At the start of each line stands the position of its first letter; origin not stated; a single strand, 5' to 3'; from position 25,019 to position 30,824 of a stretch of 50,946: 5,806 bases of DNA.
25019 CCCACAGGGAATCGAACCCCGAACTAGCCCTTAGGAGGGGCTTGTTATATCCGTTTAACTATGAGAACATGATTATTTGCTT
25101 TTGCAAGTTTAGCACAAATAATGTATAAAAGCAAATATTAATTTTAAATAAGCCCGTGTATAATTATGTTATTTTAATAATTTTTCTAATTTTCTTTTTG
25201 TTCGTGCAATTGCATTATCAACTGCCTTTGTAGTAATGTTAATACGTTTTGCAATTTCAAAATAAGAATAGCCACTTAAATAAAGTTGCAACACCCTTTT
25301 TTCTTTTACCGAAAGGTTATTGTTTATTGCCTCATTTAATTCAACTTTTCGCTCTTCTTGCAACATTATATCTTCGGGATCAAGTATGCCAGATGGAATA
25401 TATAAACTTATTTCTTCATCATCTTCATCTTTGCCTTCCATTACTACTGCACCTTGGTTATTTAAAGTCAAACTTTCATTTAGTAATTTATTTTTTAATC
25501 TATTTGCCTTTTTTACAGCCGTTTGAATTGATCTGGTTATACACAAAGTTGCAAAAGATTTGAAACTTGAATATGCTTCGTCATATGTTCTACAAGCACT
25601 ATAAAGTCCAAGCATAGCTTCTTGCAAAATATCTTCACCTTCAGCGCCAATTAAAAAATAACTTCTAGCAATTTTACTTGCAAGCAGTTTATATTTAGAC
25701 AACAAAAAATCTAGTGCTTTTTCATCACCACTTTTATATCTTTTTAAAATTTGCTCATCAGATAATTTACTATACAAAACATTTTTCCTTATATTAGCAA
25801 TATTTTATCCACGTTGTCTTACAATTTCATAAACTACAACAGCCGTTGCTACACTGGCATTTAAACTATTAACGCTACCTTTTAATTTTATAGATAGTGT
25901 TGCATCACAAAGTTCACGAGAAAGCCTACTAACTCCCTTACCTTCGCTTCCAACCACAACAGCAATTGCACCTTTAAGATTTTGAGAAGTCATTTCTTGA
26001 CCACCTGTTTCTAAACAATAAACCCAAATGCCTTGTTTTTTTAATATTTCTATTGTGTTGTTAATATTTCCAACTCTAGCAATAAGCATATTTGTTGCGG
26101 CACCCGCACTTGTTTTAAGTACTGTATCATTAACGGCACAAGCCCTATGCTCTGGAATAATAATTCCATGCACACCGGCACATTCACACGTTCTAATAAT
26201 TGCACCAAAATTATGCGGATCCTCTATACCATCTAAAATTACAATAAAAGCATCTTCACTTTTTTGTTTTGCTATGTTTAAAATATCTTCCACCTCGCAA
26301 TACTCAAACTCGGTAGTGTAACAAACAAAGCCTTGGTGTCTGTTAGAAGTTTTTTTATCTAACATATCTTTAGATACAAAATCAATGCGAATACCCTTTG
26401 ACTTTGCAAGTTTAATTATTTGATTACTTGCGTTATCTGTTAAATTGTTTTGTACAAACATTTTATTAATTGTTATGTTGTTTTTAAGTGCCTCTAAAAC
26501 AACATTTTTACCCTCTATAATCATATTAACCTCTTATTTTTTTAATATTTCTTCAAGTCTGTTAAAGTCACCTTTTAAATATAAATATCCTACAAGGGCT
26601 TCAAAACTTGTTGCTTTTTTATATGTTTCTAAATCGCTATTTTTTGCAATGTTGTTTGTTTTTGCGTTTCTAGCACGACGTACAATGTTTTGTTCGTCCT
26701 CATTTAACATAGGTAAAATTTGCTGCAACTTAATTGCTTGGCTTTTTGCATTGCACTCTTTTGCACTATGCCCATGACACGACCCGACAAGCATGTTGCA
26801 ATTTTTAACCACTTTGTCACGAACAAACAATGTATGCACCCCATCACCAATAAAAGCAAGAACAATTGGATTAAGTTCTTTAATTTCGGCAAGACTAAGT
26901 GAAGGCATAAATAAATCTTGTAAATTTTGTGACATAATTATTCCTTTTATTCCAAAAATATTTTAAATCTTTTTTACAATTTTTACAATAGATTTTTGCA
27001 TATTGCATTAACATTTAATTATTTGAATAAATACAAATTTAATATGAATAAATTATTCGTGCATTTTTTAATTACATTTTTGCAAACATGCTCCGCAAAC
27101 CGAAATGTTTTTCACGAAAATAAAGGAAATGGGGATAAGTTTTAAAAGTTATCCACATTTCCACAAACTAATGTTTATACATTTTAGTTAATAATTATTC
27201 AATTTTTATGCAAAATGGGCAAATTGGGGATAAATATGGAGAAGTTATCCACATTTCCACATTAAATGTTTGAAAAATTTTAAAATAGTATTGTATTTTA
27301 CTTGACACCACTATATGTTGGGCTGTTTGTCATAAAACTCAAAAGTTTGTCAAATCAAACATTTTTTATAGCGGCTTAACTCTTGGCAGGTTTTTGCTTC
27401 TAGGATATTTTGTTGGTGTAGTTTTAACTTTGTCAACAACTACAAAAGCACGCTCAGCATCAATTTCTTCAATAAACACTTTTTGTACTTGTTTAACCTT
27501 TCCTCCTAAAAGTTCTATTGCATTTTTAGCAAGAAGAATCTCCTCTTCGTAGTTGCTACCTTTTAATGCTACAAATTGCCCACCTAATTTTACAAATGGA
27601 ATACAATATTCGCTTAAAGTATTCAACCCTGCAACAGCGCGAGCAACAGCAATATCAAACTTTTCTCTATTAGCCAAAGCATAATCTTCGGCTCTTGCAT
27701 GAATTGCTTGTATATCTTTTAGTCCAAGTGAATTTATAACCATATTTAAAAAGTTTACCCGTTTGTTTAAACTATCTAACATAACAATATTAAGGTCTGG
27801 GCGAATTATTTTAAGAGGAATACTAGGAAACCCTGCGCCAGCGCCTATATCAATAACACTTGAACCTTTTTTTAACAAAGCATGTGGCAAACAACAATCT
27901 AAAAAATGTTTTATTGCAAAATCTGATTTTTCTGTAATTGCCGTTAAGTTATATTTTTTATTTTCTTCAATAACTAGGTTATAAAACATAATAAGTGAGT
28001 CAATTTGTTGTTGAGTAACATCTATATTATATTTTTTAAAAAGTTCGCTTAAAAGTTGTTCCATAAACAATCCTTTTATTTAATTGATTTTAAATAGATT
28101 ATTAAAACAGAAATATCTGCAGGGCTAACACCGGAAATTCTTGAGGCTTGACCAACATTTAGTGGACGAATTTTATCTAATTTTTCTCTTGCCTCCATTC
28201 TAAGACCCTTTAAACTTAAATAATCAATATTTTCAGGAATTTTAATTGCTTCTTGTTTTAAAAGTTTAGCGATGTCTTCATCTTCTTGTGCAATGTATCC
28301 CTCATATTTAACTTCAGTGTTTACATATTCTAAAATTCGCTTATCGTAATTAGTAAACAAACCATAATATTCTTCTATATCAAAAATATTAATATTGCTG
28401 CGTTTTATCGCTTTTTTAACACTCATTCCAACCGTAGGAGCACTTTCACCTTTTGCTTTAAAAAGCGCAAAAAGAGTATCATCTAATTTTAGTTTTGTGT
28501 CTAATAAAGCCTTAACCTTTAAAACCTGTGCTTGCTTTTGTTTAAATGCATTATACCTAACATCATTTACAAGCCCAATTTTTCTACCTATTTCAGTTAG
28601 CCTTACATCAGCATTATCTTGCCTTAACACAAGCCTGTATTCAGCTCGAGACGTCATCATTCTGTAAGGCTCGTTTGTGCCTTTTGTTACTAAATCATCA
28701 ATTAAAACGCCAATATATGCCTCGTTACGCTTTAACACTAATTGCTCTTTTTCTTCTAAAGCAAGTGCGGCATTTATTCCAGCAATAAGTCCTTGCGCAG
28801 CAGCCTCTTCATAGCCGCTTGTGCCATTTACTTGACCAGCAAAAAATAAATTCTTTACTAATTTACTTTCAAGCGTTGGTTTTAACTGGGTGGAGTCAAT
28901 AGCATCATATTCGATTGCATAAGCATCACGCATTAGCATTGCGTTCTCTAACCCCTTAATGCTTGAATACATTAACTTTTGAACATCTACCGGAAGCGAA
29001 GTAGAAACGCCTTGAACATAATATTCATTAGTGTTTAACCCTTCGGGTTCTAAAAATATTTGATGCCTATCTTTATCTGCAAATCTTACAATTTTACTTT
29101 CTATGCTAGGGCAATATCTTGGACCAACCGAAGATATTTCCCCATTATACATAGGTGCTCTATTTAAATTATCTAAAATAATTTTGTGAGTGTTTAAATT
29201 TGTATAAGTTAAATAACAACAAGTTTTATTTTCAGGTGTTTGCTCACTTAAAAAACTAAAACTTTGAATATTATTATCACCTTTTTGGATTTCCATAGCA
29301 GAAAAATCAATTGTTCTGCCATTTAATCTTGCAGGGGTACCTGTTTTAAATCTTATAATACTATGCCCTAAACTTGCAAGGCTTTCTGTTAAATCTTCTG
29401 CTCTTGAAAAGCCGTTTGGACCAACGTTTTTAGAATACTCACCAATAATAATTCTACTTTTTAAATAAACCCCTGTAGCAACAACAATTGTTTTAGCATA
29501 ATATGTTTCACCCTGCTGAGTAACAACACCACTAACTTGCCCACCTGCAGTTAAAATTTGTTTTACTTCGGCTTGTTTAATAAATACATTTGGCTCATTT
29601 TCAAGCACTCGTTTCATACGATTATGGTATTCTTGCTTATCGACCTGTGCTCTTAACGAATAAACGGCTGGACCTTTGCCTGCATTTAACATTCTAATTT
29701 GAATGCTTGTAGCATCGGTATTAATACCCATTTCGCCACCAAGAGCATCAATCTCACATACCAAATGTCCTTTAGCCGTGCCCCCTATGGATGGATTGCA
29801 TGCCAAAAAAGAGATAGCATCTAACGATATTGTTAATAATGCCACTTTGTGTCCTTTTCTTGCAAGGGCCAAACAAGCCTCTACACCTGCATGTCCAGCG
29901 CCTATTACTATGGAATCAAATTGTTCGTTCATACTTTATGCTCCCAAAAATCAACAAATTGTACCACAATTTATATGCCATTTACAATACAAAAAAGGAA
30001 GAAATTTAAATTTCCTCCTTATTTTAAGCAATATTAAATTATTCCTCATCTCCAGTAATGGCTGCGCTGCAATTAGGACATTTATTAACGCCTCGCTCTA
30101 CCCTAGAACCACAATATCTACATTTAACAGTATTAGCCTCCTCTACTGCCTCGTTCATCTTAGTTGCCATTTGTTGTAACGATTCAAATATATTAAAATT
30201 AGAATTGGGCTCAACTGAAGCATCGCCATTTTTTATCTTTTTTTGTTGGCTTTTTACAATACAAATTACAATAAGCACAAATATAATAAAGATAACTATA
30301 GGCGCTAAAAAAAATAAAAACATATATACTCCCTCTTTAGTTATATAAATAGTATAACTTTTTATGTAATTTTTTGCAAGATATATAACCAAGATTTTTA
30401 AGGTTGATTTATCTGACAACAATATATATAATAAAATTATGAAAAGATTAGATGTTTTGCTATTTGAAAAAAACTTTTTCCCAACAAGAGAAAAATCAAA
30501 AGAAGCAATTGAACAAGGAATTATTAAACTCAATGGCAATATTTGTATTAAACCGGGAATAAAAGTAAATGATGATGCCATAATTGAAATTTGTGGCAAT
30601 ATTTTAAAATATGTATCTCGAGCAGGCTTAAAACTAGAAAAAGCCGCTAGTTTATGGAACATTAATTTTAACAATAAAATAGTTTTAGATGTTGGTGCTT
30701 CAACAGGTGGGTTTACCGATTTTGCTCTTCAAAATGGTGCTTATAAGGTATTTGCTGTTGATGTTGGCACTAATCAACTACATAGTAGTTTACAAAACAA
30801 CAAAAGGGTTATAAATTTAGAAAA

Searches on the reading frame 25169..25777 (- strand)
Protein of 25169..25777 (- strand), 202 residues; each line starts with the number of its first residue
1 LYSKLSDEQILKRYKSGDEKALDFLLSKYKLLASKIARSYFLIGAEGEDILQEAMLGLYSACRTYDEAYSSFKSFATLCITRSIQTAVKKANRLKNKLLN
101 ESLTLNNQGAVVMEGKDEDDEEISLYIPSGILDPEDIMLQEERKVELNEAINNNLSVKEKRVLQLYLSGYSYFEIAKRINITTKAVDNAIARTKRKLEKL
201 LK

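Call 8: search_protein_families(library=ncbifam, proteins=[window:25169-25777:-])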
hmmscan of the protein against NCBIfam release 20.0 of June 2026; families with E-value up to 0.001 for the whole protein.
window:25169-25777:- (202 aa): 61 families (the best 25 are shown)
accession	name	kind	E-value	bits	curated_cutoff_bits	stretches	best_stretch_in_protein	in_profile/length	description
NF006148.0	PRK08295.1-5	equivalog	5e-51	173.1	208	1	2-201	15-211/218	RNA polymerase sporulation sigma factor SigH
TIGR02859.1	spore_sigH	equivalog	2.7e-50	170.6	294.8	1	2-201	1-197/198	RNA polymerase sporulation sigma factor SigH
NF006147.0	PRK08295.1-4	equivalog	5e-48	163.4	212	1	5-201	7-200/201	RNA polymerase factor sigma-70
NF006145.0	PRK08295.1-2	equivalog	5.3e-46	156.7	212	1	4-201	16-210/213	RNA polymerase sporulation sigma factor SigH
NF006146.0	PRK08295.1-3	equivalog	2.5e-43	148.1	414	1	3-201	14-209/218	RNA polymerase factor sigma-70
TIGR02937.1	sigma70-ECF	superfamily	1.3e-27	96.4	42.9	1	21-200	2-164/165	sigma-70 family RNA polymerase sigma factor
NF010500.0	PRK13919.1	subfamily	7.3e-12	45.8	226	1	4-200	7-182/186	putative RNA polymerase sigma E protein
NF009172.0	PRK12519.1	subfamily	1.5e-11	44.2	222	1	4-201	13-189/194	RNA polymerase sigma factor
NF009176.0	PRK12524.1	equivalog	3.4e-11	43.3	264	1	3-67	9-73/196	RNA polymerase sigma factor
TIGR02980.1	SigBFG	subfamily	1.2e-10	41.5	234.35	1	19-84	2-68/227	SigB/SigF/SigG family RNA polymerase sigma factor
TIGR02985.1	Sig70_bacteroi1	subfamily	6.5e-10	39.5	126.4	1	28-199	9-160/162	RNA polymerase sigma-70 factor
NF007225.0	PRK09643.1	equivalog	1.9e-09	37.5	190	1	4-201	11-182/204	RNA polymerase sigma factor SigM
TIGR02941.1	Sigma_B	equivalog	3.7e-09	36.4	315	1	16-85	25-95/255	RNA polymerase sigma factor SigB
NF058625.1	sigma_PG0214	equivalog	4.9e-09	36.1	130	1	139-200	98-160/170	GFO_1088 family ECF-type sigma factor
TIGR02939.1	RpoE_Sigma70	equivalog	1.4e-08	35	236.15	1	5-201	5-186/190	RNA polymerase sigma factor RpoE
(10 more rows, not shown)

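Call 10: find_encoding_contigs(protein=window:25169-25777:-, flank=10000, max_places=10)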
Protein window:25169-25777:- (202 aa): 3 contigs read that carry it; 3 places shown.
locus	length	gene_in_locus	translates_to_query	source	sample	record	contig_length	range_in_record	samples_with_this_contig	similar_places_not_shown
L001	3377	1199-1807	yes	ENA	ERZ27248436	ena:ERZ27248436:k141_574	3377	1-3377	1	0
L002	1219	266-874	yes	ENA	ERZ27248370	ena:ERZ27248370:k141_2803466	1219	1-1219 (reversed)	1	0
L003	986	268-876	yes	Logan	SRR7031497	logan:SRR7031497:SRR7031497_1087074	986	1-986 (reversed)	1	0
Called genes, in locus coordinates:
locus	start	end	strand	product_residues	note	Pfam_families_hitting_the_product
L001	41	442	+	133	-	PF00636:Ribonuclease_3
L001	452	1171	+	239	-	PF08032:SpoU_sub_bind, PF00588:SpoU_methylase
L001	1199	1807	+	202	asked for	PF04542:Sigma70_r2, PF08281:Sigma70_r4_2, PF00196:GerE (weak)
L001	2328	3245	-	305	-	-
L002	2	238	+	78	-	?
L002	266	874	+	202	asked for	PF04542:Sigma70_r2, PF08281:Sigma70_r4_2, PF00196:GerE (weak)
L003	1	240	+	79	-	?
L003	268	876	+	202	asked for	PF04542:Sigma70_r2, PF08281:Sigma70_r4_2, PF00196:GerE (weak)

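Call 14: find_related_loci(query=window:25169-25777:-, collection=genome_contigs, flank=10000)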
Query window:25169-25777:- (202 aa) in genome_contigs; peptide patterns used: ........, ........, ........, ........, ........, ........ (x = any residue, [..] = any of these).
105 stretches matched a pattern; 14 encode a relative of the query (tblastn E <= 1e-3); 14 distinct loci.
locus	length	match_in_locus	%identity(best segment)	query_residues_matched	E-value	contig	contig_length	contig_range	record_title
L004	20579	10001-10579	73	1-193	7e-93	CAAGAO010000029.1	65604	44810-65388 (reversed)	MAG TPA_asm: Clostridia bacterium, isolate HGM11346, WGS project CAAGAO010000000 data, contig: SRS476020_85_k119_194580,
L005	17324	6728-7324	71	1-198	4e-91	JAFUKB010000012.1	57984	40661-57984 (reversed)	MAG: Clostridia bacterium isolate RGIG4566 Roe_deer_Rectum-2__c134467, whole genome shotgun sequence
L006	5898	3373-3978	73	1-202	4e-91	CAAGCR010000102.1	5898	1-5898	MAG TPA_asm: Clostridia bacterium, isolate HGM11367, WGS project CAAGCR010000000 data, contig: SRS476120_20_k119_308531,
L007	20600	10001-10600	70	1-201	1e-90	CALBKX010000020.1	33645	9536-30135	MAG TPA_asm: uncultured Clostridia bacterium isolate SRR1747034_bin.76_CONCOCT_v1.1_MAG genome assembly, contig: ERZ8082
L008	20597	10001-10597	68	2-201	2e-87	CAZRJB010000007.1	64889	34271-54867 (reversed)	MAG TPA_asm: uncultured Lachnospiraceae bacterium isolate SRP313737_co1_95 genome assembly, contig: NODE_737_length_6488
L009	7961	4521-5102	72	1-193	3e-87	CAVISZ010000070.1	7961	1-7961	uncultured Eubacteriales bacterium isolate H07681-L1_cleanbin_000057 genome assembly, contig: Spades_H07681-L1_contig_59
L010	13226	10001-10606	67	1-201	5e-85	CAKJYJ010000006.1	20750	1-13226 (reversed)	Clostridiales bacterium isolate MAG-R039 genome assembly, contig: k141_81349, whole genome shotgun sequence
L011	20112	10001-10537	31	9-201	3e-15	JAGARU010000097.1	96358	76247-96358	MAG: Clostridia bacterium isolate RGIG8715 Water_deer_Colon-4__c235562, whole genome shotgun sequence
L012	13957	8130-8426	31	9-106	5e-8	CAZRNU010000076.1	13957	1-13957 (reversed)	MAG TPA_asm: uncultured Bacteroidales bacterium isolate binchicken_co168_322 genome assembly, contig: NODE_7572_length_1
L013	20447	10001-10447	26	49-201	3e-6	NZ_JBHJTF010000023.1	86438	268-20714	Lysinibacillus sp. NPDC056232 NPDC056232_T8_F6.ctg-0023, whole genome shotgun sequence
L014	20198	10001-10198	38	4-67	4e-6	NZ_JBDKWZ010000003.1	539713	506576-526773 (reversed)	Rapidithrix thailandica strain JCM 23209 contig3, whole genome shotgun sequence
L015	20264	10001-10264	32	3-88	4e-6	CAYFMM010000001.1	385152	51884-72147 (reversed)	MAG TPA_asm: uncultured Methanosarcinales archaeon isolate ERP019367_co1_44 genome assembly, contig: NODE_30_length_3851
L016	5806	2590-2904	23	7-109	6e-6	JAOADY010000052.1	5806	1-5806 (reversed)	MAG: Caloramator sp. isolate SKW245 k141_240179, whole genome shotgun sequence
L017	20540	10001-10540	26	3-197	8e-6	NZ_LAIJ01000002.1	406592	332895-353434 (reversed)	Terracidiphilus gabretensis strain S55 contig_3, whole genome shotgun sequence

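Call 45: find_homologous_proteins(query=window:25169-25777:-, max_evalue=1e-60)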
Query window:25169-25777:- (202 aa): 57 proteins with E <= 1e-60 among 957 candidates.
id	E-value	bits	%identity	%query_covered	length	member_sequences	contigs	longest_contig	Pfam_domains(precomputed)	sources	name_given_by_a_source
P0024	1.5e-120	417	100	100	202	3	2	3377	PF00196.26,PF04542.21,PF08281.19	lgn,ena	-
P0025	3.5e-90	319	77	100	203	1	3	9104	PF04542.21,PF08281.19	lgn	-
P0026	4.8e-90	318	77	100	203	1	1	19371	PF04542.21,PF08281.19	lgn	-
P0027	7.3e-88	311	74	100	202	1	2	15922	PF04542.21,PF08281.19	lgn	-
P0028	5.0e-87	308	72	100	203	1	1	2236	PF00196.26,PF04542.21,PF08281.19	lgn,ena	-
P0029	6.6e-87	308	73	100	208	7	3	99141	PF04542.21,PF08281.19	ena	-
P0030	7.8e-87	308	74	100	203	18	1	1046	PF04542.21,PF08281.19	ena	-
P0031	2.1e-86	306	72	100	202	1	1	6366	PF04542.21,PF08281.19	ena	-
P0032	1.8e-85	303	70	100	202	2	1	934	PF00196.26,PF04542.21,PF08281.19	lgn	-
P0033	2.7e-84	299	72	100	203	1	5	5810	PF00196.26,PF04542.21,PF08281.19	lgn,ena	-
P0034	2.9e-84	299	70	100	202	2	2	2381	PF04542.21,PF08281.19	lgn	-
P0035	5.4e-84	298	70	100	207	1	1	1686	PF04542.21,PF08281.19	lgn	-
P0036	1.3e-83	297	72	100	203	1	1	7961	PF04542.21,PF08281.19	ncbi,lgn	-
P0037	1.7e-83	297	70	96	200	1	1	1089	PF04542.21,PF08281.19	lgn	-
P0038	2.7e-83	296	70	100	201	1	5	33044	PF04542.21,PF08281.19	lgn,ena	-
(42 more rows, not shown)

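Call 46: find_encoding_contigs(protein=P0026, flank=6000, max_places=3)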
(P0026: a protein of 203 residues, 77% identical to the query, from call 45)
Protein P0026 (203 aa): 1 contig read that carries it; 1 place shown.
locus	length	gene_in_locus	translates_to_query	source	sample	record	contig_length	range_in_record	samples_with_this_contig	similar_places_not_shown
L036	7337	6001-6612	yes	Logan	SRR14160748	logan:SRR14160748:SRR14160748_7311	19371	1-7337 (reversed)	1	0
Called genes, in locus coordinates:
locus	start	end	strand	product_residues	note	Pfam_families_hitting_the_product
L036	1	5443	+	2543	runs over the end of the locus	-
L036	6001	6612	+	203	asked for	PF04542:Sigma70_r2, PF08281:Sigma70_r4_2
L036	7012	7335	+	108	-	?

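Call 47: find_encoding_contigs(protein=P0027, flank=6000, max_places=3)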
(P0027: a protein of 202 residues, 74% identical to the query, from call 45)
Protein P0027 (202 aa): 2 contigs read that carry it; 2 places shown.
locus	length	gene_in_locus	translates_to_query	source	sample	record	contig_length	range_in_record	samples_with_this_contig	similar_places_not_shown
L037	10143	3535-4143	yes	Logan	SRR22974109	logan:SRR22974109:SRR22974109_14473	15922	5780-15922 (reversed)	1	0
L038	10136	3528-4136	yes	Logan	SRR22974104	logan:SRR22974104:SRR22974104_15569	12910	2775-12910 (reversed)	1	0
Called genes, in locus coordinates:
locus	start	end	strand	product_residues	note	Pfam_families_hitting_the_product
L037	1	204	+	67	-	?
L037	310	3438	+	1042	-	PF00521:DNA_topoisoIV, PF03989:DNA_gyraseA_C (faint)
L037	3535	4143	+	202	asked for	PF04542:Sigma70_r2, PF08281:Sigma70_r4_2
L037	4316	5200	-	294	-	PF14397:ATPgrasp_ST (weak), PF08443:RimK, PF02955:GSH-S_ATP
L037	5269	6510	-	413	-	PF00696:AA_kinase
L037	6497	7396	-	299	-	PF00701:DHDPS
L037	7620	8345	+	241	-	PF00005:ABC_tran, PF13304:AAA_21 (faint)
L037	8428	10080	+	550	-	-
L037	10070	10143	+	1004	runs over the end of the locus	PF02368:Big_2 (faint)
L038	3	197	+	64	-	?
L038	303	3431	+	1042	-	PF00521:DNA_topoisoIV, PF03989:DNA_gyraseA_C (faint)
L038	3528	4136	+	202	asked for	PF04542:Sigma70_r2, PF08281:Sigma70_r4_2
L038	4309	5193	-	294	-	PF14397:ATPgrasp_ST (weak), PF08443:RimK, PF02955:GSH-S_ATP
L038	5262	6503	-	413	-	PF00696:AA_kinase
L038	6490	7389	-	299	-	PF00701:DHDPS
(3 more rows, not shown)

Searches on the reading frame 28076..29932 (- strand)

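Call 8: search_protein_families(library=ncbifam, proteins=[window:28076-29932:-])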
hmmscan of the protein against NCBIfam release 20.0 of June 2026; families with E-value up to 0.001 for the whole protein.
window:28076-29932:- (618 aa): 25 families
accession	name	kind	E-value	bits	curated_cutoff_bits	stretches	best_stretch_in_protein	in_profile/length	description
TIGR00136.1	mnmG_gidA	equivalog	9.8e-252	836.7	524.85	1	5-616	1-614/616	tRNA uridine-5-carboxymethylaminomethyl(34) synthesis enzyme MnmG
NF003739.0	PRK05335.1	equivalog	1.7e-23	83.1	262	2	296-426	268-397/441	methylenetetrahydrofolate--tRNA-(uracil(54)-C(5))-methyltransferase (FADH(2)-oxidizing) TrmFO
TIGR00137.1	gid_trmFO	equivalog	9e-22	77.5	428.65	2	303-421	272-390/433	FADH(2)-oxidizing methylenetetrahydrofolate--tRNA-(uracil(54)-C(5))-methyltransferase TrmFO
NF045637.1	carotdesatCrtDProt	equivalog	5.3e-07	28.5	580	1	104-169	226-291/485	1-hydroxycarotenoid 3,4-desaturase CrtD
TIGR03378.1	glycerol3P_GlpB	equivalog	1.5e-06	27.5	174.15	1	5-42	1-38/419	anaerobic glycerol-3-phosphate dehydrogenase subunit GlpB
TIGR02032.1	GG-red-SF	subfamily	6.9e-06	26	158.8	1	5-156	1-148/297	geranylgeranyl reductase family protein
TIGR00275.1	TIGR00275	subfamily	7e-06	25.1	183.8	0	8-33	2-27/401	aminoacetone oxidase family FAD-binding enzyme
NF001933.0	PRK00711.1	subfamily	1e-05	24.7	383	0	98-158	199-258/429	D-amino acid dehydrogenase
TIGR03140.1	AhpF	equivalog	1e-05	24.3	502.9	0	3-34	211-242/515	alkyl hydroperoxide reductase subunit F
NF003720.0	PRK05329.1-3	equivalog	2.1e-05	23.4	313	0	4-42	2-40/437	glycerol-3-phosphate dehydrogenase subunit GlpB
NF005691.0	PRK07494.1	equivalog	2.9e-05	22.8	459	1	2-35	6-39/404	UbiH/UbiF family hydroxylase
NF041080.1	DGGGPL_reductase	equivalog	4.3e-05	22.6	580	1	4-156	1-156/447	digeranylgeranylglycerophospholipid reductase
NF006021.0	PRK08163.1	equivalog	6.2e-05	22.2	459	0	3-34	4-35/398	3-hydroxybenzoate 6-monooxygenase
NF045655.1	MkRedMenJ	equivalog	9.7e-05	21.4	700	1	1-155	1-158/406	menaquinone reductase MenJ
NF003718.0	PRK05329.1-1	equivalog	0.00022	20.2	370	0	4-44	2-42/419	glycerol-3-phosphate dehydrogenase subunit GlpB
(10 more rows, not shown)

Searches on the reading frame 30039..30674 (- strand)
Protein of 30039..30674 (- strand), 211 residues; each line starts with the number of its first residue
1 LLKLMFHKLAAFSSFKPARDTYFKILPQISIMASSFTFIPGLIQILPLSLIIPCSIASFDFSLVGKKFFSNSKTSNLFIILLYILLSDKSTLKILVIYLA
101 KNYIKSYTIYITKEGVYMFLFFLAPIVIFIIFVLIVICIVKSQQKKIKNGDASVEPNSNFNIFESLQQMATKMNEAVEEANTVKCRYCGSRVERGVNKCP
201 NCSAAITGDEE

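Call 8: search_protein_families(library=ncbifam, proteins=[window:30039-30674:-])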
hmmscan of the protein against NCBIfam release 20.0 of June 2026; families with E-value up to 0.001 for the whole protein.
window:30039-30674:- (211 aa): 3 families
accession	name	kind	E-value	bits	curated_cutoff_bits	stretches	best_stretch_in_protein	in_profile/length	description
TIGR02976.1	phageshock_pspB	equivalog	1e-05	25.7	51.7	1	118-178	2-59/75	envelope stress response membrane protein PspB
NF058541.1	SusR_regulator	equivalog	7.6e-05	22.1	480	1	114-190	300-374/515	SusR family glycan utilization regulator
NF006993.0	PRK09458.1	equivalog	0.00031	21.1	90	1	118-178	2-59/75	envelope stress response membrane protein PspB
